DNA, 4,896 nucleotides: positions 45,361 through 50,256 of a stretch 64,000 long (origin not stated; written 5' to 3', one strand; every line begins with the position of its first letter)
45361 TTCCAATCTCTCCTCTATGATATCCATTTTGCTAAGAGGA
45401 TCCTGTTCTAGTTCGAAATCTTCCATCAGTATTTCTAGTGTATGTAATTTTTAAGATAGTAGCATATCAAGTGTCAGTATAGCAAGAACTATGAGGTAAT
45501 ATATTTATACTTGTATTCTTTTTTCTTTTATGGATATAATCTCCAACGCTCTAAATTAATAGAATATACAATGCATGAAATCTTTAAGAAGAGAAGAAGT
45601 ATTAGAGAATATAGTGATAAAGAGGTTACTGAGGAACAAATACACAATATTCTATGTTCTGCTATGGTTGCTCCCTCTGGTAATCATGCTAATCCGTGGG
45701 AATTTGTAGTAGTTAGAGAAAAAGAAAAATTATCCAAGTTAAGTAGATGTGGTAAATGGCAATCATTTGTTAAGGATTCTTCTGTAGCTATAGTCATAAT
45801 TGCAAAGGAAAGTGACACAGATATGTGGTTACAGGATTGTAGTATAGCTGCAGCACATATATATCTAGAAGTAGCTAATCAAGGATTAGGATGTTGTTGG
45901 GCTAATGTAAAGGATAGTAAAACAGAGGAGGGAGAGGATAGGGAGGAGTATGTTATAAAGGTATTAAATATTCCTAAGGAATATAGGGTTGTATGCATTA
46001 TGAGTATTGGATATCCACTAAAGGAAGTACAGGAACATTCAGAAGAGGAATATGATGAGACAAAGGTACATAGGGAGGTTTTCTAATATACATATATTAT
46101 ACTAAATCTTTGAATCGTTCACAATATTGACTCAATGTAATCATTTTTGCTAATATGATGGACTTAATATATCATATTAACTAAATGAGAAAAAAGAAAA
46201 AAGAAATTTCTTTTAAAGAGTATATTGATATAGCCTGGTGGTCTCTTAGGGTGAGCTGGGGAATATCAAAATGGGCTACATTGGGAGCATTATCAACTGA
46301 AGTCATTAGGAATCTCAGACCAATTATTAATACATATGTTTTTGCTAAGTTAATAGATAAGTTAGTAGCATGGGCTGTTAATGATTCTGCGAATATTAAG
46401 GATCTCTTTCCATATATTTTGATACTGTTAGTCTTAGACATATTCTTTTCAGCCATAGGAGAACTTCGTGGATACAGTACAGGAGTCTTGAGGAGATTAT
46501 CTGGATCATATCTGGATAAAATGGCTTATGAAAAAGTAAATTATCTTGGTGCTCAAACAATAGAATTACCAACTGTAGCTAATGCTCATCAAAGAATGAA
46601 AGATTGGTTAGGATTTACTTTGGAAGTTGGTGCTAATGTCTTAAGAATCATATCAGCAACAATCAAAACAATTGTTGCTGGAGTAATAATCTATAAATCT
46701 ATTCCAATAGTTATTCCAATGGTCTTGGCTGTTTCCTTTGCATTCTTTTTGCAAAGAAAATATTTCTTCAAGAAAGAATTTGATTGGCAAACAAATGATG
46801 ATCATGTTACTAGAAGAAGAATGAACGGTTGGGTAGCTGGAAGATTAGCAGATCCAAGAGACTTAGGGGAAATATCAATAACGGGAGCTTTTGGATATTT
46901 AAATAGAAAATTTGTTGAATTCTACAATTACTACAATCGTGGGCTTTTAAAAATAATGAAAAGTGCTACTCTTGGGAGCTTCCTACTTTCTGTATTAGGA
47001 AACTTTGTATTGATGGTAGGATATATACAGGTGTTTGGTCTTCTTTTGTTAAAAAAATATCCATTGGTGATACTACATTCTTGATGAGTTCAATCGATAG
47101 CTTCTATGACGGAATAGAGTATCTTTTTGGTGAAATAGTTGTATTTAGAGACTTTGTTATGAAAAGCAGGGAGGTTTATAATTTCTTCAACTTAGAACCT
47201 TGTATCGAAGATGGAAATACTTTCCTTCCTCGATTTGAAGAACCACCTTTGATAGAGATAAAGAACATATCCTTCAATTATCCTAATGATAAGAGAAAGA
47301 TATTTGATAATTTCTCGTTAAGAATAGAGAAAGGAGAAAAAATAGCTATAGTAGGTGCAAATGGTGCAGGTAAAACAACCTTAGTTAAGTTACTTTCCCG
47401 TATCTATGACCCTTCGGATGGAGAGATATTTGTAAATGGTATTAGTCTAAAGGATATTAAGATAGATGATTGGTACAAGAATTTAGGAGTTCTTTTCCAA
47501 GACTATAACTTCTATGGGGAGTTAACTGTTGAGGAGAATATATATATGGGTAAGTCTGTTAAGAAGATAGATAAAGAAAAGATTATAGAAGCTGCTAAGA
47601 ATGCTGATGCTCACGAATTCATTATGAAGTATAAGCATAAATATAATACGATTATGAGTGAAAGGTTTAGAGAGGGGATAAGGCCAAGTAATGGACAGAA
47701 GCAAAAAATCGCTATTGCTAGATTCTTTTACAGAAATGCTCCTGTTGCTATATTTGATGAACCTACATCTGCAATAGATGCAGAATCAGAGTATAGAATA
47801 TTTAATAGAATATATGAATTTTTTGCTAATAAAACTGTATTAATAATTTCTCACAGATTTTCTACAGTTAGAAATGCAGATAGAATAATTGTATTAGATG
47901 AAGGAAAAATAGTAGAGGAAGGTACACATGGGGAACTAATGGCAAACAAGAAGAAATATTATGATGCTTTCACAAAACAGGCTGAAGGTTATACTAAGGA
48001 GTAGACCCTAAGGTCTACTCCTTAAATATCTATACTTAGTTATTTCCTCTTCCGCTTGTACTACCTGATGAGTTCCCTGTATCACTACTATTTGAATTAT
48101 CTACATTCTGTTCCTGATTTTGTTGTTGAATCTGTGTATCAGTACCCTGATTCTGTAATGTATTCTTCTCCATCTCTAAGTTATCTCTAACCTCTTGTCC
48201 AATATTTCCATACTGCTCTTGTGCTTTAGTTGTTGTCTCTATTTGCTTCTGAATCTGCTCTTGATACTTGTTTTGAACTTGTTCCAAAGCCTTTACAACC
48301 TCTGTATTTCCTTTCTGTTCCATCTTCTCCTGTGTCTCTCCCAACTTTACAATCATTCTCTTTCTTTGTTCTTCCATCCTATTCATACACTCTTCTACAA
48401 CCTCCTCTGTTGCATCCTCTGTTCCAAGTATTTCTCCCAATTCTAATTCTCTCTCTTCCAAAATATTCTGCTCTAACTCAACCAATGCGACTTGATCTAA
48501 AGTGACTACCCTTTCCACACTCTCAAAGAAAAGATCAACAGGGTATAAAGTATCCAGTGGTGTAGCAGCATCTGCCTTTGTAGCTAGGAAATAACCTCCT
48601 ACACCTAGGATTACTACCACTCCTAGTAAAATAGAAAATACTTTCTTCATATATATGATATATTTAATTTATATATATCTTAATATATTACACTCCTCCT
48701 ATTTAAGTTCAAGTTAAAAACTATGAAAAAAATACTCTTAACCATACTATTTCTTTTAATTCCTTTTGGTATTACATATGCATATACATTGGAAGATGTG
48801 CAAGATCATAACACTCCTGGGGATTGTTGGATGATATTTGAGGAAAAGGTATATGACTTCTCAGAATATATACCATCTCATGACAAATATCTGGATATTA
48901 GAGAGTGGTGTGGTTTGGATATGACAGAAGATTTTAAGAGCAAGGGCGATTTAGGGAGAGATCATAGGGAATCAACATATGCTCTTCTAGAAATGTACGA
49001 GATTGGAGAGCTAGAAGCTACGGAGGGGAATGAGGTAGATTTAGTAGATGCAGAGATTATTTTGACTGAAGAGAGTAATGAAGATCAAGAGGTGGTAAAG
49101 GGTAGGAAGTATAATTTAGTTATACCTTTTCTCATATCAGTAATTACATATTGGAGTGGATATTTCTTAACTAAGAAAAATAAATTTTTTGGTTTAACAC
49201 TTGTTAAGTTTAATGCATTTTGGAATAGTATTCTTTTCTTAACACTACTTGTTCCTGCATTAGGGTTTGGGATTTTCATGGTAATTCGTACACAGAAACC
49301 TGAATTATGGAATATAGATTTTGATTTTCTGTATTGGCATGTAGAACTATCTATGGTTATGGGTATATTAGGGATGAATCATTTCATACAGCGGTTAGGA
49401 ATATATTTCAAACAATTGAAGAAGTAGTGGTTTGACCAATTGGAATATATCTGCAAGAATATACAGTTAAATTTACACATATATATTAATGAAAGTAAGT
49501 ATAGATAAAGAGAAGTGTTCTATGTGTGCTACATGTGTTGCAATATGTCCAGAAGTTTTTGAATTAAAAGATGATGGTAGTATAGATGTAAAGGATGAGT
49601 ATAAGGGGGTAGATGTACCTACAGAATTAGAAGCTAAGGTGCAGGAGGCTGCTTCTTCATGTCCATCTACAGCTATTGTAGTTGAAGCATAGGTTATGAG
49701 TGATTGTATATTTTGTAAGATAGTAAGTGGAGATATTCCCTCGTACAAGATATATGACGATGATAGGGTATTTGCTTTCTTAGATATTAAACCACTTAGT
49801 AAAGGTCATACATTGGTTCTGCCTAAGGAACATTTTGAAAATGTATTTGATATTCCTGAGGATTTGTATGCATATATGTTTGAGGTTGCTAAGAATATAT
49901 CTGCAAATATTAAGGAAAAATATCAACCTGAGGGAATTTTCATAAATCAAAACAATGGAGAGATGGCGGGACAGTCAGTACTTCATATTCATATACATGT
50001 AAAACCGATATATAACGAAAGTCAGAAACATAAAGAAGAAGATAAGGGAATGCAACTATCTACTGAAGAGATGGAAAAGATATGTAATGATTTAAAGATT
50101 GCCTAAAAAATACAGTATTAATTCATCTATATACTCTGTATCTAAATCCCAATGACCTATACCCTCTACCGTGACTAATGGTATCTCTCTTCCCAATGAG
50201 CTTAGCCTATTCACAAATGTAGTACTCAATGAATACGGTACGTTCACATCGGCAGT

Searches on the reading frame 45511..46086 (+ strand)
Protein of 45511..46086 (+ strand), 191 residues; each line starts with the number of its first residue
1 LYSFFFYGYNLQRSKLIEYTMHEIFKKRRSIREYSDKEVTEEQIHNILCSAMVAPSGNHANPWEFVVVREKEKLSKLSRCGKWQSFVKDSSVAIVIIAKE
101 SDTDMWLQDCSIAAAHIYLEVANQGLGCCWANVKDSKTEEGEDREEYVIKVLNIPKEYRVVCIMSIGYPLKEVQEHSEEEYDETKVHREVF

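Call 4: search_protein_families(library=pfam, proteins=[window:45511-46086:+], max_evalue=0.01)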
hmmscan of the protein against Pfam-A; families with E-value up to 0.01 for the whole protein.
window:45511-46086:+ (191 aa): 2 families
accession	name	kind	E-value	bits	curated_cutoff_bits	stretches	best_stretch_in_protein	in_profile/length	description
PF00881.29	Nitroreductase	-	6.7e-27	95.1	23.5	2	26-77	2-53/167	Nitroreductase family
PF14512.11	TM1586_NiRdase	-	3.3e-11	43.7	27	1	22-184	3-148/215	Putative TM nitroreductase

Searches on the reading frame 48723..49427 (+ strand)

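Call 4: search_protein_families(library=pfam, proteins=[window:48723-49427:+], max_evalue=0.01)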
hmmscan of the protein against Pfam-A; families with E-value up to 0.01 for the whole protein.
window:48723-49427:+ (234 aa): 1 family
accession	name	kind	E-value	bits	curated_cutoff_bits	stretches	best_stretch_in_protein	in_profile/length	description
PF00173.33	Cyt-b5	-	8.1e-13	48.6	23.7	1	22-97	1-73/74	Cytochrome b5-like Heme/Steroid binding domain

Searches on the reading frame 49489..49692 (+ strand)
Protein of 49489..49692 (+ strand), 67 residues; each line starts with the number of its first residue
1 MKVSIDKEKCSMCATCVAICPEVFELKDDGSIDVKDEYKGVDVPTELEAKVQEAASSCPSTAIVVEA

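Call 4: search_protein_families(library=pfam, proteins=[window:49489-49692:+], max_evalue=0.01)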
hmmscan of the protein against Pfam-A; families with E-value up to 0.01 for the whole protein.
window:49489-49692:+ (67 aa): 11 families
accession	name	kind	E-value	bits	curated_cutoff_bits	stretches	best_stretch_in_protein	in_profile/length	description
PF13459.11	Fer4_15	-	7.1e-17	62.3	22.4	1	3-65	1-66/66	4Fe-4S single cluster domain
PF13370.11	Fer4_13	-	1.9e-13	51.3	24.5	1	5-63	1-56/58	4Fe-4S single cluster domain of Ferredoxin I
PF13237.11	Fer4_10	-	2e-05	24.9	25.5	1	2-39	1-23/53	4Fe-4S dicluster domain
PF06902.16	Fer4_19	-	5.7e-05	23.5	24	1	1-65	6-61/64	Divergent 4Fe-4S mono-cluster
PF00037.32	Fer4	-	0.00026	21.1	21.1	1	4-21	2-19/24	4Fe-4S binding domain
PF12797.12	Fer4_2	-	0.00031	21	24.5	1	2-22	2-22/22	4Fe-4S binding domain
PF13183.11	Fer4_8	-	0.00032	21.6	27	1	8-58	3-54/68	4Fe-4S dicluster domain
PF12837.12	Fer4_6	-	0.0005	20.3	25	1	2-22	1-21/24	4Fe-4S binding domain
PF12800.12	Fer4_4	-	0.0013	19.4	24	1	8-21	2-15/17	4Fe-4S binding domain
PF14697.11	Fer4_21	-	0.003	18.1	35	1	4-21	35-52/59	4Fe-4S dicluster domain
PF12838.12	Fer4_7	-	0.006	17.5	27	1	2-21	30-49/52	4Fe-4S dicluster domain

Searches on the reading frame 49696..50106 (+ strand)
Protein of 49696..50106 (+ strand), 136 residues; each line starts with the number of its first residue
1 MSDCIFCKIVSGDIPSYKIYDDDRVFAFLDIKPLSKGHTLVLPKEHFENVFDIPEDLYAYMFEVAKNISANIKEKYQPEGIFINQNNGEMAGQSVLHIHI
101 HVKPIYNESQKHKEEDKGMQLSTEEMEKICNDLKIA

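Call 4: search_protein_families(library=pfam, proteins=[window:49696-50106:+], max_evalue=0.01)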
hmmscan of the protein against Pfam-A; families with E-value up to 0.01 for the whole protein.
window:49696-50106:+ (136 aa): 4 families
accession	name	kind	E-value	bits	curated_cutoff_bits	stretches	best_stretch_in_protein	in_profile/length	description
PF01230.28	HIT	-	1e-26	93.9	21.5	1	12-104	2-94/98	HIT domain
PF11969.13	DcpS_C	-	5e-17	62.8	24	1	4-111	2-108/114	Scavenger mRNA decapping enzyme C-term binding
PF04677.20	CwfJ_C_1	-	0.00015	22.1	21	1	23-112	33-116/122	Protein similar to CwfJ C-terminus 1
PF24449.1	T4_y05I_N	-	0.0076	17.3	24.9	0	21-73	27-73/99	y05I-like putative transcription factor N-terminal domain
